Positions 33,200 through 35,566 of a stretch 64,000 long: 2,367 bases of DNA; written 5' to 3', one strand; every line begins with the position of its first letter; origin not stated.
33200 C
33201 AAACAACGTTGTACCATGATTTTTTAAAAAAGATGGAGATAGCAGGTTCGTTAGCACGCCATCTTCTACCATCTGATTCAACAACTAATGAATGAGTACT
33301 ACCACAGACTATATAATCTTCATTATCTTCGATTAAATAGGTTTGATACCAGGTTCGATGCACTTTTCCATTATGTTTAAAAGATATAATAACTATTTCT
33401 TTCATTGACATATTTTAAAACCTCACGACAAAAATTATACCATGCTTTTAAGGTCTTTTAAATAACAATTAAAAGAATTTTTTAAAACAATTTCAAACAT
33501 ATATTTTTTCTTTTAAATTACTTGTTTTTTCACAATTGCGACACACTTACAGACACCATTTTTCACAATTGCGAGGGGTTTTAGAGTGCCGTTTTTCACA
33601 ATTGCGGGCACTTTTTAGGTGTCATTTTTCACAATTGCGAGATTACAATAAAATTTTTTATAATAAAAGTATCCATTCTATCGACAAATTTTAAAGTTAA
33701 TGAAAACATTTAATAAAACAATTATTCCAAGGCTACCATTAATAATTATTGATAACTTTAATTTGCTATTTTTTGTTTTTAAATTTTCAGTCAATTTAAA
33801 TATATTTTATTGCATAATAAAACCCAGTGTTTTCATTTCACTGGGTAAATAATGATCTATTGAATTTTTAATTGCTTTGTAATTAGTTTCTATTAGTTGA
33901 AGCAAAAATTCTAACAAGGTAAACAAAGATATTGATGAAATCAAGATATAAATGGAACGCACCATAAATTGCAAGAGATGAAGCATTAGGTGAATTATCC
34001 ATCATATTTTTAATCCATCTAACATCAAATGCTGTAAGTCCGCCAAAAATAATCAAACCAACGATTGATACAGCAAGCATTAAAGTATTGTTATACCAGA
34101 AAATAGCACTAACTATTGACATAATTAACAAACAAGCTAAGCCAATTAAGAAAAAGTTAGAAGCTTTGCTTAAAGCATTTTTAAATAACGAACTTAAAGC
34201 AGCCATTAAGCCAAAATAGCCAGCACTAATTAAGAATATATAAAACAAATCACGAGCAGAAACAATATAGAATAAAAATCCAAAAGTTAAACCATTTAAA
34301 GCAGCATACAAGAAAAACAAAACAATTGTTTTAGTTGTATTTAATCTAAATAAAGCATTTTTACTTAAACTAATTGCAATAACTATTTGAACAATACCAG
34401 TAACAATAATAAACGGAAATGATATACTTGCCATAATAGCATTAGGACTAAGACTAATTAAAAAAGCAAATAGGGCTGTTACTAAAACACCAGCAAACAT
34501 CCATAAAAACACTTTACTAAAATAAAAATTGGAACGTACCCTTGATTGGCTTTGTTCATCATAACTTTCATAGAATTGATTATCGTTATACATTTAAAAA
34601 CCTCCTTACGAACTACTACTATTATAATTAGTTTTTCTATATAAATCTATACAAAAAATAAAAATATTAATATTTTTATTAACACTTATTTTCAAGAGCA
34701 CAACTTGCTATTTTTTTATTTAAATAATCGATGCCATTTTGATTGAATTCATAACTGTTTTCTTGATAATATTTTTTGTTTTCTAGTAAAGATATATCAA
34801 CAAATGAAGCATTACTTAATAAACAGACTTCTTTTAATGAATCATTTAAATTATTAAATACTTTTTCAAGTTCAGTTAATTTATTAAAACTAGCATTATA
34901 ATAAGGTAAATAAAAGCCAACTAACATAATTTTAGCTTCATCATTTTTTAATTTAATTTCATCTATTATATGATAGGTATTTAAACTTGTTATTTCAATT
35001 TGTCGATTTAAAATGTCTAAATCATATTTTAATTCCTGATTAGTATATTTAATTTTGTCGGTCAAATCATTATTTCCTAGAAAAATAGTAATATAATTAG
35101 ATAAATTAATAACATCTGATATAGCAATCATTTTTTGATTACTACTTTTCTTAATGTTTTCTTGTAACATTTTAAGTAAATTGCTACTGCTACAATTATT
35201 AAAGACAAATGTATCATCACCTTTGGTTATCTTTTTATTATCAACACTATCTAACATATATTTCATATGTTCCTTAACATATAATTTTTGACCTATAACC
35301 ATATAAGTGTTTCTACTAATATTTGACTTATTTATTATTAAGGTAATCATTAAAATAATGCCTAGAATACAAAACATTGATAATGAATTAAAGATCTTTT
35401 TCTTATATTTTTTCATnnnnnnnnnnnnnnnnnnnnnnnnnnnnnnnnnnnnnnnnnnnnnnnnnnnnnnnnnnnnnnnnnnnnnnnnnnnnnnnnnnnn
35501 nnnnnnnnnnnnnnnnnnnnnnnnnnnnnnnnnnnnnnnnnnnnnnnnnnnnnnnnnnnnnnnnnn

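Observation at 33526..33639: Array of four perfect 15-bp direct repeats at exact 33-bp phasing with nested inverted repeats, upstream of the DUF402-tdk promoter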

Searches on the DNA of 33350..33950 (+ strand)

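Call 10: search_rna_families(source=window, start=33350, end=33950, threshold=evalue, max_evalue=10)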
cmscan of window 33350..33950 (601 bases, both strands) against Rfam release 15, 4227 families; matches with E-value up to 10: 2.
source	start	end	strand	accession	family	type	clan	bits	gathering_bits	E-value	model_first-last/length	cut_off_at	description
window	33798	33823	+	RF01348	CRISPR-DR38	Gene; CRISPR;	-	16.3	44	6.7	1-35/35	no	CRISPR RNA direct repeat element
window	33619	33641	+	RF01324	CRISPR-DR11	Gene; CRISPR;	-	15.1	45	7.4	1-36/36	no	CRISPR RNA direct repeat element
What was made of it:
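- On CRISPR: Rfam CRISPR hits score 15-16 bits at E about 7 (call 10).
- On Known structured RNA (Rfam 15): Nothing relevant appears in 33350-33950 at E up to 10 (call 10).
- Closest known: CRISPR arrays. Different: Rfam CRISPR models score only 15-16 bits against 44-45 needed (call 10).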

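Call 39: search_dna_similar(query=window:33510-33660:+, collection=plasmids, mode=distant, max_evalue=10, max_rows=15)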
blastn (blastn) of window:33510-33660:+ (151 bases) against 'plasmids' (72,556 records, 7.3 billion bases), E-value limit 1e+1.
Records with a match: 3; places in all: 3; records where one place covers at least 80% of the query: 0.
Best place of each record, by identity: >=99% 1; 95-99% 1; 80-90% 1.
By first word of the organism name: Leptospira 1; uncultured 1; Haemophilus 1.
By predicted mobility (MOB-suite, as given by PLSDB): non-mobilizable 2; conjugative 1.
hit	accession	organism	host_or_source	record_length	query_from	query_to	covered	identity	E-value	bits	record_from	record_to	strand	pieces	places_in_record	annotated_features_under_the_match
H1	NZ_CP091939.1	Leptospira noguchii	Bos taurus,Cell culture,urine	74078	116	143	19%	89.3%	5e+0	38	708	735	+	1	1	ParA family protein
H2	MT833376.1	uncultured bacterium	-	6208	110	132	15%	95.7%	5e+0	38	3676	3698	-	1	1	hypothetical protein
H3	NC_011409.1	Haemophilus influenzae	Homo sapiens (human),blood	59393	44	63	13%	100.0%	5e+0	37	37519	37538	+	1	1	TIGR03752 family integrating conjugative element protein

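Call 40: search_dna_similar(query=window:33510-33660:+, collection=phages, mode=distant, max_evalue=10, max_rows=15)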
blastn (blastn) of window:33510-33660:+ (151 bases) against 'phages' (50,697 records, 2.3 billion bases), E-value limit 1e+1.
Records with a match: 7; places in all: 7; records where one place covers at least 80% of the query: 0.
Best place of each record, by identity: 95-99% 1; 90-95% 2; 80-90% 4.
By first word of the organism name: Listeria 2; Pelagibacter 2; Streptococcus 1; bajarodmic 1; Leptospira 1.
By host as written in the record: Listeria monocytogenes 2; Candidatus Pelagibacter ubique HTCC1062 2; Streptococcus mutans 1; Peromyscus fraterculus 1; Didelphis marsupialis 1.
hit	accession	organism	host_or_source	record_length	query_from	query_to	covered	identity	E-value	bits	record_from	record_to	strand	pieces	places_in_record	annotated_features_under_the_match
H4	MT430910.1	Streptococcus phage smHBZ8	Streptococcus mutans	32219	60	96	25%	83.8%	1e-1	41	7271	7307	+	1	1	recombination protein beta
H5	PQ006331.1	bajarodmic virus 229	Peromyscus fraterculus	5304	118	151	23%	82.4%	6e+0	36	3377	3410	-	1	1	none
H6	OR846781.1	Listeria phage LM 4-11-1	Listeria monocytogenes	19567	67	93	18%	88.9%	6e+0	37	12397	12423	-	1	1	record has no annotation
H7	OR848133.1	Listeria phage LM 4-14-1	Listeria monocytogenes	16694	67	93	18%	88.9%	6e+0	37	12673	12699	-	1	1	record has no annotation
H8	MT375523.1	Pelagibacter phage Eyrgjafa EXVC018P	Candidatus Pelagibacter ubique HTCC1062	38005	1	24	16%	91.7%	6e+0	36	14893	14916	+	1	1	internal virion protein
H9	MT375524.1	Pelagibacter phage Gjalp EXVC020P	Candidatus Pelagibacter ubique HTCC1062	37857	1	24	16%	91.7%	6e+0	36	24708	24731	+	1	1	internal virion protein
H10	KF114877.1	Leptospira phage vB_LnoZ_CZ214-LE1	Didelphis marsupialis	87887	122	143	15%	95.5%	6e+0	37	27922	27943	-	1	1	CobQ/CobB/MinD/ParA nucleotide binding domain protein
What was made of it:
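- On Plasmid-type iteron origin or partition site: There are no plasmid or phage matches (calls 39, 40).
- Closest known: Plasmid or phage iterons and centromere-like repeat arrays. Different: There is no similarity to any plasmid or phage record (calls 39, 40).
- Tried and rejected: Similarity searches. blastn against PLSDB plasmids and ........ phages gave only chance fragments (calls 39, 40).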

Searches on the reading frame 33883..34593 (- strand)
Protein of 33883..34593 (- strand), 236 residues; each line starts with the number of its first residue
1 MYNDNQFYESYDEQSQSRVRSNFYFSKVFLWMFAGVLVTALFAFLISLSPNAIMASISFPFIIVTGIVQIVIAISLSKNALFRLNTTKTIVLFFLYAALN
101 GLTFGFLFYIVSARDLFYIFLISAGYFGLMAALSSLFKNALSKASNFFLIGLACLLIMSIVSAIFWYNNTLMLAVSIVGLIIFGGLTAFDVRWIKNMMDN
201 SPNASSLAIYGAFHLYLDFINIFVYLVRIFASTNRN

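Call 42: find_encoding_contigs(protein=window:33883-34593:-, flank=2500, max_places=10)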
Protein window:33883-34593:- (236 aa): 23 contigs read that carry it; 10 places shown.
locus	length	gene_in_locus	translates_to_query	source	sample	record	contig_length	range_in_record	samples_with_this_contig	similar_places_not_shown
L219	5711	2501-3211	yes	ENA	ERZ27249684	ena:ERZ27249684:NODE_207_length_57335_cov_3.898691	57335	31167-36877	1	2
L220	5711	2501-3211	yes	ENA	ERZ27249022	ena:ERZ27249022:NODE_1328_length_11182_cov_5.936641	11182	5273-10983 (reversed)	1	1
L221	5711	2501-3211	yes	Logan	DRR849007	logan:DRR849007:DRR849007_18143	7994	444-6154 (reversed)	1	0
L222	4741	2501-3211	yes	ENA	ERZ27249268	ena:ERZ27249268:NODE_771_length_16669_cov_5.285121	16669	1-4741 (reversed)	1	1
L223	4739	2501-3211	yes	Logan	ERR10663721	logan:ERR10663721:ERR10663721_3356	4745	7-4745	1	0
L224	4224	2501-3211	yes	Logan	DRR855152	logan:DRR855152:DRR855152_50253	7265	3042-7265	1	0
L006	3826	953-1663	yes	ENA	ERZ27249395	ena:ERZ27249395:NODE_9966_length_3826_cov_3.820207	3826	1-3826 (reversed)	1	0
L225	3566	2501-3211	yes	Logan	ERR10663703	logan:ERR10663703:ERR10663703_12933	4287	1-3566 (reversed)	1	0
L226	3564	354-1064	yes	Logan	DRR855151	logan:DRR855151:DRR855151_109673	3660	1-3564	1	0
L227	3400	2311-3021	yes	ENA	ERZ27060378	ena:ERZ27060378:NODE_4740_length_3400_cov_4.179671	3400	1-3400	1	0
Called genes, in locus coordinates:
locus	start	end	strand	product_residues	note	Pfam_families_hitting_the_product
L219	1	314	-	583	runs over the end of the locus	-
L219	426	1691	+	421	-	PF00275:EPSP_synthase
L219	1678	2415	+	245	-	-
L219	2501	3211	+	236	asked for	PF01027:Bax1-I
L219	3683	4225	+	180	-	PF04167:DUF402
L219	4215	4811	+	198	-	PF00265:TK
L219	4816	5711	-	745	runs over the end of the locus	PF19732:SpoIIE_N, PF07228:SpoIIE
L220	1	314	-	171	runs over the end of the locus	?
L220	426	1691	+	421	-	PF00275:EPSP_synthase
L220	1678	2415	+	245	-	-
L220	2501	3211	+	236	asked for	PF01027:Bax1-I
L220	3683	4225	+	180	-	PF04167:DUF402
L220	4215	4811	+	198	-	PF00265:TK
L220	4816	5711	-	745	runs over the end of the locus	PF19732:SpoIIE_N, PF07228:SpoIIE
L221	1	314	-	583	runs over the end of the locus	-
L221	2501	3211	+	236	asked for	PF01027:Bax1-I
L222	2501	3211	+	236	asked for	PF01027:Bax1-I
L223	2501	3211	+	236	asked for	PF01027:Bax1-I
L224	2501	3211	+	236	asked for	PF01027:Bax1-I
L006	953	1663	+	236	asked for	PF01027:Bax1-I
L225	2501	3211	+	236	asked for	PF01027:Bax1-I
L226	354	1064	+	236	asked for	PF01027:Bax1-I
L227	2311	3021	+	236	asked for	PF01027:Bax1-I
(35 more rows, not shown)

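Call 60: search_protein_families(library=pfam, proteins=[window:33883-34593:-], max_evalue=0.001)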
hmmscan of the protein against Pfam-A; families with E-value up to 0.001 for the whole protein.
window:33883-34593:- (236 aa): 1 family
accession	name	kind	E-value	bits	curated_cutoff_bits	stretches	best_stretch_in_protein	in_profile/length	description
PF01027.25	Bax1-I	-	2.5e-32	112.8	34.1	1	24-230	3-207/207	Inhibitor of apoptosis-promoting Bax1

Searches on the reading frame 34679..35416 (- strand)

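Call 60: search_protein_families(library=pfam, proteins=[window:34679-35416:-], max_evalue=0.001)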
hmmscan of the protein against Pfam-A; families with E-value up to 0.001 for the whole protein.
window:34679-35416:- (245 aa): 1 family
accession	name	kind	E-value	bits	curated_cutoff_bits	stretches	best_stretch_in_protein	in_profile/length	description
PF13472.12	Lipase_GDSL_2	-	1.9e-05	25.7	32.9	1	107-213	64-155/178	GDSL-like Lipase/Acylhydrolase family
